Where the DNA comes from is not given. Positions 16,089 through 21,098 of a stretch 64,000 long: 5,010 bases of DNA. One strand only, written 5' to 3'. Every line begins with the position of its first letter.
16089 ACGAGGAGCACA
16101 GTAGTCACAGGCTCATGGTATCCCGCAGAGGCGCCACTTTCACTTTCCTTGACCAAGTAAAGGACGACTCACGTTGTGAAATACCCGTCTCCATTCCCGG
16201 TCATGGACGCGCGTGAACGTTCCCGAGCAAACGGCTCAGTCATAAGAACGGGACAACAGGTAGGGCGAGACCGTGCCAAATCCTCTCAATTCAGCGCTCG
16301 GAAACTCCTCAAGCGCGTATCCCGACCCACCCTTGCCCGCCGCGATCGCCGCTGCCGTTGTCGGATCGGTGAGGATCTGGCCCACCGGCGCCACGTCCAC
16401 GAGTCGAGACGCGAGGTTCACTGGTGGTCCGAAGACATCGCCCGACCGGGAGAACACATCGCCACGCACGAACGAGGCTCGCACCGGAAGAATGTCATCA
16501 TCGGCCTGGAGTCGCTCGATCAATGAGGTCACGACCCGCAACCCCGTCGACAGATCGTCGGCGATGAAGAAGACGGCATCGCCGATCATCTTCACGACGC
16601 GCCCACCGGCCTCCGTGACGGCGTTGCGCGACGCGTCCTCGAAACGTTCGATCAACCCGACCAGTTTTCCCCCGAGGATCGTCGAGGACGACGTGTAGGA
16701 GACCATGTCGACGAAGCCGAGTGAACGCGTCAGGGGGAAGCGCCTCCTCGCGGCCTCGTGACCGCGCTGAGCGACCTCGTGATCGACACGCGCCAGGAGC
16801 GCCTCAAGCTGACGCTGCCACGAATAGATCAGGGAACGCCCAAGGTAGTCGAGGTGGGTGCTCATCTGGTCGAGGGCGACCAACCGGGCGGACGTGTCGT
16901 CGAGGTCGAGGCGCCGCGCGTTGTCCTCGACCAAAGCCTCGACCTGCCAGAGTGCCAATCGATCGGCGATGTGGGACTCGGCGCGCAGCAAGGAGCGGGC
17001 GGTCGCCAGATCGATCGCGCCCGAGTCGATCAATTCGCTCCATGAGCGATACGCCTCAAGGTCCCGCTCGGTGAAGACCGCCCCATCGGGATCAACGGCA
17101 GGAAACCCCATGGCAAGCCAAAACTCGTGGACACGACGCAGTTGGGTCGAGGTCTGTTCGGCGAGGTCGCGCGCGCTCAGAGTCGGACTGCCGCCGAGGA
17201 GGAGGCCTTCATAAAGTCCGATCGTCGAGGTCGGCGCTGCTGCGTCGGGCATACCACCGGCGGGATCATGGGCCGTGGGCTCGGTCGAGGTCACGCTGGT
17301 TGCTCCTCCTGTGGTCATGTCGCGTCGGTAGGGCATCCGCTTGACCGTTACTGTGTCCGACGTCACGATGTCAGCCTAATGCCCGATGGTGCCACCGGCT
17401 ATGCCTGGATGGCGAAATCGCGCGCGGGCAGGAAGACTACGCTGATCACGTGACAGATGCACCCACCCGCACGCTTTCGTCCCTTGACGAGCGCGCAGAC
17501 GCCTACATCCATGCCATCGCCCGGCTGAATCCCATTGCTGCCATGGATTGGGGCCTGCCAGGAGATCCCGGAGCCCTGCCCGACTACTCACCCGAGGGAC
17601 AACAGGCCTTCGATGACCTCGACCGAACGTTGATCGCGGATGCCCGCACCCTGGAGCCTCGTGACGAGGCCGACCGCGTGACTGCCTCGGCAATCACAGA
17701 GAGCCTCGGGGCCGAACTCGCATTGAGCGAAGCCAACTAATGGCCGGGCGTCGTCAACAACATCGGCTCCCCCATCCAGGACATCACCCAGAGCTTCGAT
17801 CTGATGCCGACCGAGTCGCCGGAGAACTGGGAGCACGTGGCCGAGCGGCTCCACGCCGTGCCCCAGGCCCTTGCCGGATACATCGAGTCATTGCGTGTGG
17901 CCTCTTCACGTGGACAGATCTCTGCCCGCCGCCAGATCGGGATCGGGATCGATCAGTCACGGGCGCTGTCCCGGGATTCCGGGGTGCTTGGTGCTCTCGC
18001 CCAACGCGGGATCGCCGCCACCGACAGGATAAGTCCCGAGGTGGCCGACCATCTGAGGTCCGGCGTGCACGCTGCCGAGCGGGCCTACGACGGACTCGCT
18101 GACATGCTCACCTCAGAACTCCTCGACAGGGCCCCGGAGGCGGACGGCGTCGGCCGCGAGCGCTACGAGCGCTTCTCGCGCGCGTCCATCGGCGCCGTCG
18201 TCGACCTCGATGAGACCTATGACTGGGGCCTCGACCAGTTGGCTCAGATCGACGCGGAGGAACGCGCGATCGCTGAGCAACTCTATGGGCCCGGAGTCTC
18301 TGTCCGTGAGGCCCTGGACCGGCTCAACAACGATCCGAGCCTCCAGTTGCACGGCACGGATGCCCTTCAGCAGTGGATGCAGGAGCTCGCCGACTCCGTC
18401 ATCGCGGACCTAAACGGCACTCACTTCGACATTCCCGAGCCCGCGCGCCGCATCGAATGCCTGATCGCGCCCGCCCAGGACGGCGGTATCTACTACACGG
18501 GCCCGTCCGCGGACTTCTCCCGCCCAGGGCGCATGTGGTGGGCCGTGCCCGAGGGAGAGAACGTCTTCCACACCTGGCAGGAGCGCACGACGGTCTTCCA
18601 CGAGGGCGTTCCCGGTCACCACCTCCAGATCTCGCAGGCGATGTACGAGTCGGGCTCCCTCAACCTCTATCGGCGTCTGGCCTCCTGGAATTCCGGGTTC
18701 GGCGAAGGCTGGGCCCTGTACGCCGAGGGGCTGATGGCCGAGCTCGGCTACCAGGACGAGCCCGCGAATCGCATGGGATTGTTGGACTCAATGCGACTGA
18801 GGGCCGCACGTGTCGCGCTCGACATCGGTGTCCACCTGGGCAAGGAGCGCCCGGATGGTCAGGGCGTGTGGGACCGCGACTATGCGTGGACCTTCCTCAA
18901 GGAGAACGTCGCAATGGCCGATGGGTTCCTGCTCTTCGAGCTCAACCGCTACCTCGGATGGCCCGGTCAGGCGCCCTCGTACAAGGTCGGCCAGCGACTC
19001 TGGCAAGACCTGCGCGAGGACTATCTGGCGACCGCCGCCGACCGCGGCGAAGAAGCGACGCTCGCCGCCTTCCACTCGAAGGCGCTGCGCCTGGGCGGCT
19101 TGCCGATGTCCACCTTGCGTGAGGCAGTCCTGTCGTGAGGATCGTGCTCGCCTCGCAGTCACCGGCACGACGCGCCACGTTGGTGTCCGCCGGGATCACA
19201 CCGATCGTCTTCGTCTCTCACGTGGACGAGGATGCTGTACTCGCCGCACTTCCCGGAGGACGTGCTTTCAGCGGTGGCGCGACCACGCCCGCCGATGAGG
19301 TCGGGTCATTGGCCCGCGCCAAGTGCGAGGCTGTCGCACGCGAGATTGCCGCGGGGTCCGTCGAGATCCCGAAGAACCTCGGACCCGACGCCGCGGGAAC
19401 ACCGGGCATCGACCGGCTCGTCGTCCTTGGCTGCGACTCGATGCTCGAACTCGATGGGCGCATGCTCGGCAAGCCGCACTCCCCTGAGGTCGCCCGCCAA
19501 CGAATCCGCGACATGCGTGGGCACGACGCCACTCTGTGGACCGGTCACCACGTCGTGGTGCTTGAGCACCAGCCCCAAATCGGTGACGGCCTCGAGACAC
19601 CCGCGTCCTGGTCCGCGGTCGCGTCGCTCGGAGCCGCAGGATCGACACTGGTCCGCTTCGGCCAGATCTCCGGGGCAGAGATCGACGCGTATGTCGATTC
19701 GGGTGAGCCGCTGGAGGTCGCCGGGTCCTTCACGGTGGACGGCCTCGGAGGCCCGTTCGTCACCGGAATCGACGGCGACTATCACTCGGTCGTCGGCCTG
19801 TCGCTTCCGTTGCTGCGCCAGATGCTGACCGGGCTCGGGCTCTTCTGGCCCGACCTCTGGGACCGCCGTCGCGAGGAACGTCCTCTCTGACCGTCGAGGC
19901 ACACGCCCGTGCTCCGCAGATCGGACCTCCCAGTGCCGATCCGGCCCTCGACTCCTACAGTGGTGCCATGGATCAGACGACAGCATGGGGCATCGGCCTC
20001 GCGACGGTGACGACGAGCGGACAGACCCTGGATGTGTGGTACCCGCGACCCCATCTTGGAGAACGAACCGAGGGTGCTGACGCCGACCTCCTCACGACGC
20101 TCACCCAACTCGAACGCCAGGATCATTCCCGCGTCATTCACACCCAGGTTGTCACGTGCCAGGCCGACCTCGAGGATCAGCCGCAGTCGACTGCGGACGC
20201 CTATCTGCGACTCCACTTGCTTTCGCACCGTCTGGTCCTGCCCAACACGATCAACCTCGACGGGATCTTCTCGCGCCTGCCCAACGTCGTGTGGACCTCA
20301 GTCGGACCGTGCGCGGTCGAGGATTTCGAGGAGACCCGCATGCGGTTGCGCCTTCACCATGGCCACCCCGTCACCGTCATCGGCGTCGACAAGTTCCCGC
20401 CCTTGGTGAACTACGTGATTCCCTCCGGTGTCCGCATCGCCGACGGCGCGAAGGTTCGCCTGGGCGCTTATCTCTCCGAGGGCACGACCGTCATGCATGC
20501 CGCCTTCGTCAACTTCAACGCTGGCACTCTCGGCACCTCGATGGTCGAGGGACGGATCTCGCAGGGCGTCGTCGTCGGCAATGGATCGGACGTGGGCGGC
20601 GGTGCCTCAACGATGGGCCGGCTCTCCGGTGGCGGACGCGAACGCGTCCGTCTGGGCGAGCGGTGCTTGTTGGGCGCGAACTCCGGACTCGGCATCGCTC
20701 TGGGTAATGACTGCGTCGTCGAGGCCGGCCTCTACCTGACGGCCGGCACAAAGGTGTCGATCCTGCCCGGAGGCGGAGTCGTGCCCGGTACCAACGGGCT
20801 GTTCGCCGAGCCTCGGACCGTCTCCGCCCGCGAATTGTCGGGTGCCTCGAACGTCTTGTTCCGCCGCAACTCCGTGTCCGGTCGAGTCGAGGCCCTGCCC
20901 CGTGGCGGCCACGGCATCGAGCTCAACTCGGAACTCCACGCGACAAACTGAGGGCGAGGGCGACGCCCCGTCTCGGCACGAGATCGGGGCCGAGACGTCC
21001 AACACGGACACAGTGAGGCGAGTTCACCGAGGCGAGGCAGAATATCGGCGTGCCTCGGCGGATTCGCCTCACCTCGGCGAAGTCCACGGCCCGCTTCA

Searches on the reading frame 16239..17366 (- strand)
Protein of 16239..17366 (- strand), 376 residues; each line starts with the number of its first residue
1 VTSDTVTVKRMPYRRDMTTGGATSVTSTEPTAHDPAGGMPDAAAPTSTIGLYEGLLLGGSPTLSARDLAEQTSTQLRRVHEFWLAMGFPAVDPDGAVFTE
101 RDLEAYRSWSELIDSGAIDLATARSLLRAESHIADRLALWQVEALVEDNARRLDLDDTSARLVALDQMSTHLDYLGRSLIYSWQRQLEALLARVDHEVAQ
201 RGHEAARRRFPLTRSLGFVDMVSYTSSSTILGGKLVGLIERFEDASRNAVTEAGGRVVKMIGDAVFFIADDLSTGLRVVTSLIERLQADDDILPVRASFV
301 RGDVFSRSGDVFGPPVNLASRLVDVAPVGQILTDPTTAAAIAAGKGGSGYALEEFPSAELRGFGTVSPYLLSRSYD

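Call 54: search_protein_families(library=pfam, proteins=[window:16239-17366:-], max_evalue=0.00001)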
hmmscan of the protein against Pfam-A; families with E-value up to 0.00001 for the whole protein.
window:16239-17366:- (376 aa): 1 family
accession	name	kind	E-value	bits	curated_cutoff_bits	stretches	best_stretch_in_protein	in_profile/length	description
PF16701.10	Ad_Cy_reg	-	8e-07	29.5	28.6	1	56-164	51-164/186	Adenylate cyclase regulatory domain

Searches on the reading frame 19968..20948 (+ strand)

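Call 54: search_protein_families(library=pfam, proteins=[window:19968-20948:+], max_evalue=0.00001)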
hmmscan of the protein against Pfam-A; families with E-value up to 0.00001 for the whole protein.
window:19968-20948:+ (327 aa): 2 families
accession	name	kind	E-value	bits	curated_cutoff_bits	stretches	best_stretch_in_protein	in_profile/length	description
PF14789.11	THDPS_M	-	6e-19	68.3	25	1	104-144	1-40/41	Tetrahydrodipicolinate N-succinyltransferase middle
PF14602.12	Hexapep_2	-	5.5e-15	55.2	27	1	227-259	2-34/34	Hexapeptide repeat of succinyl-transferase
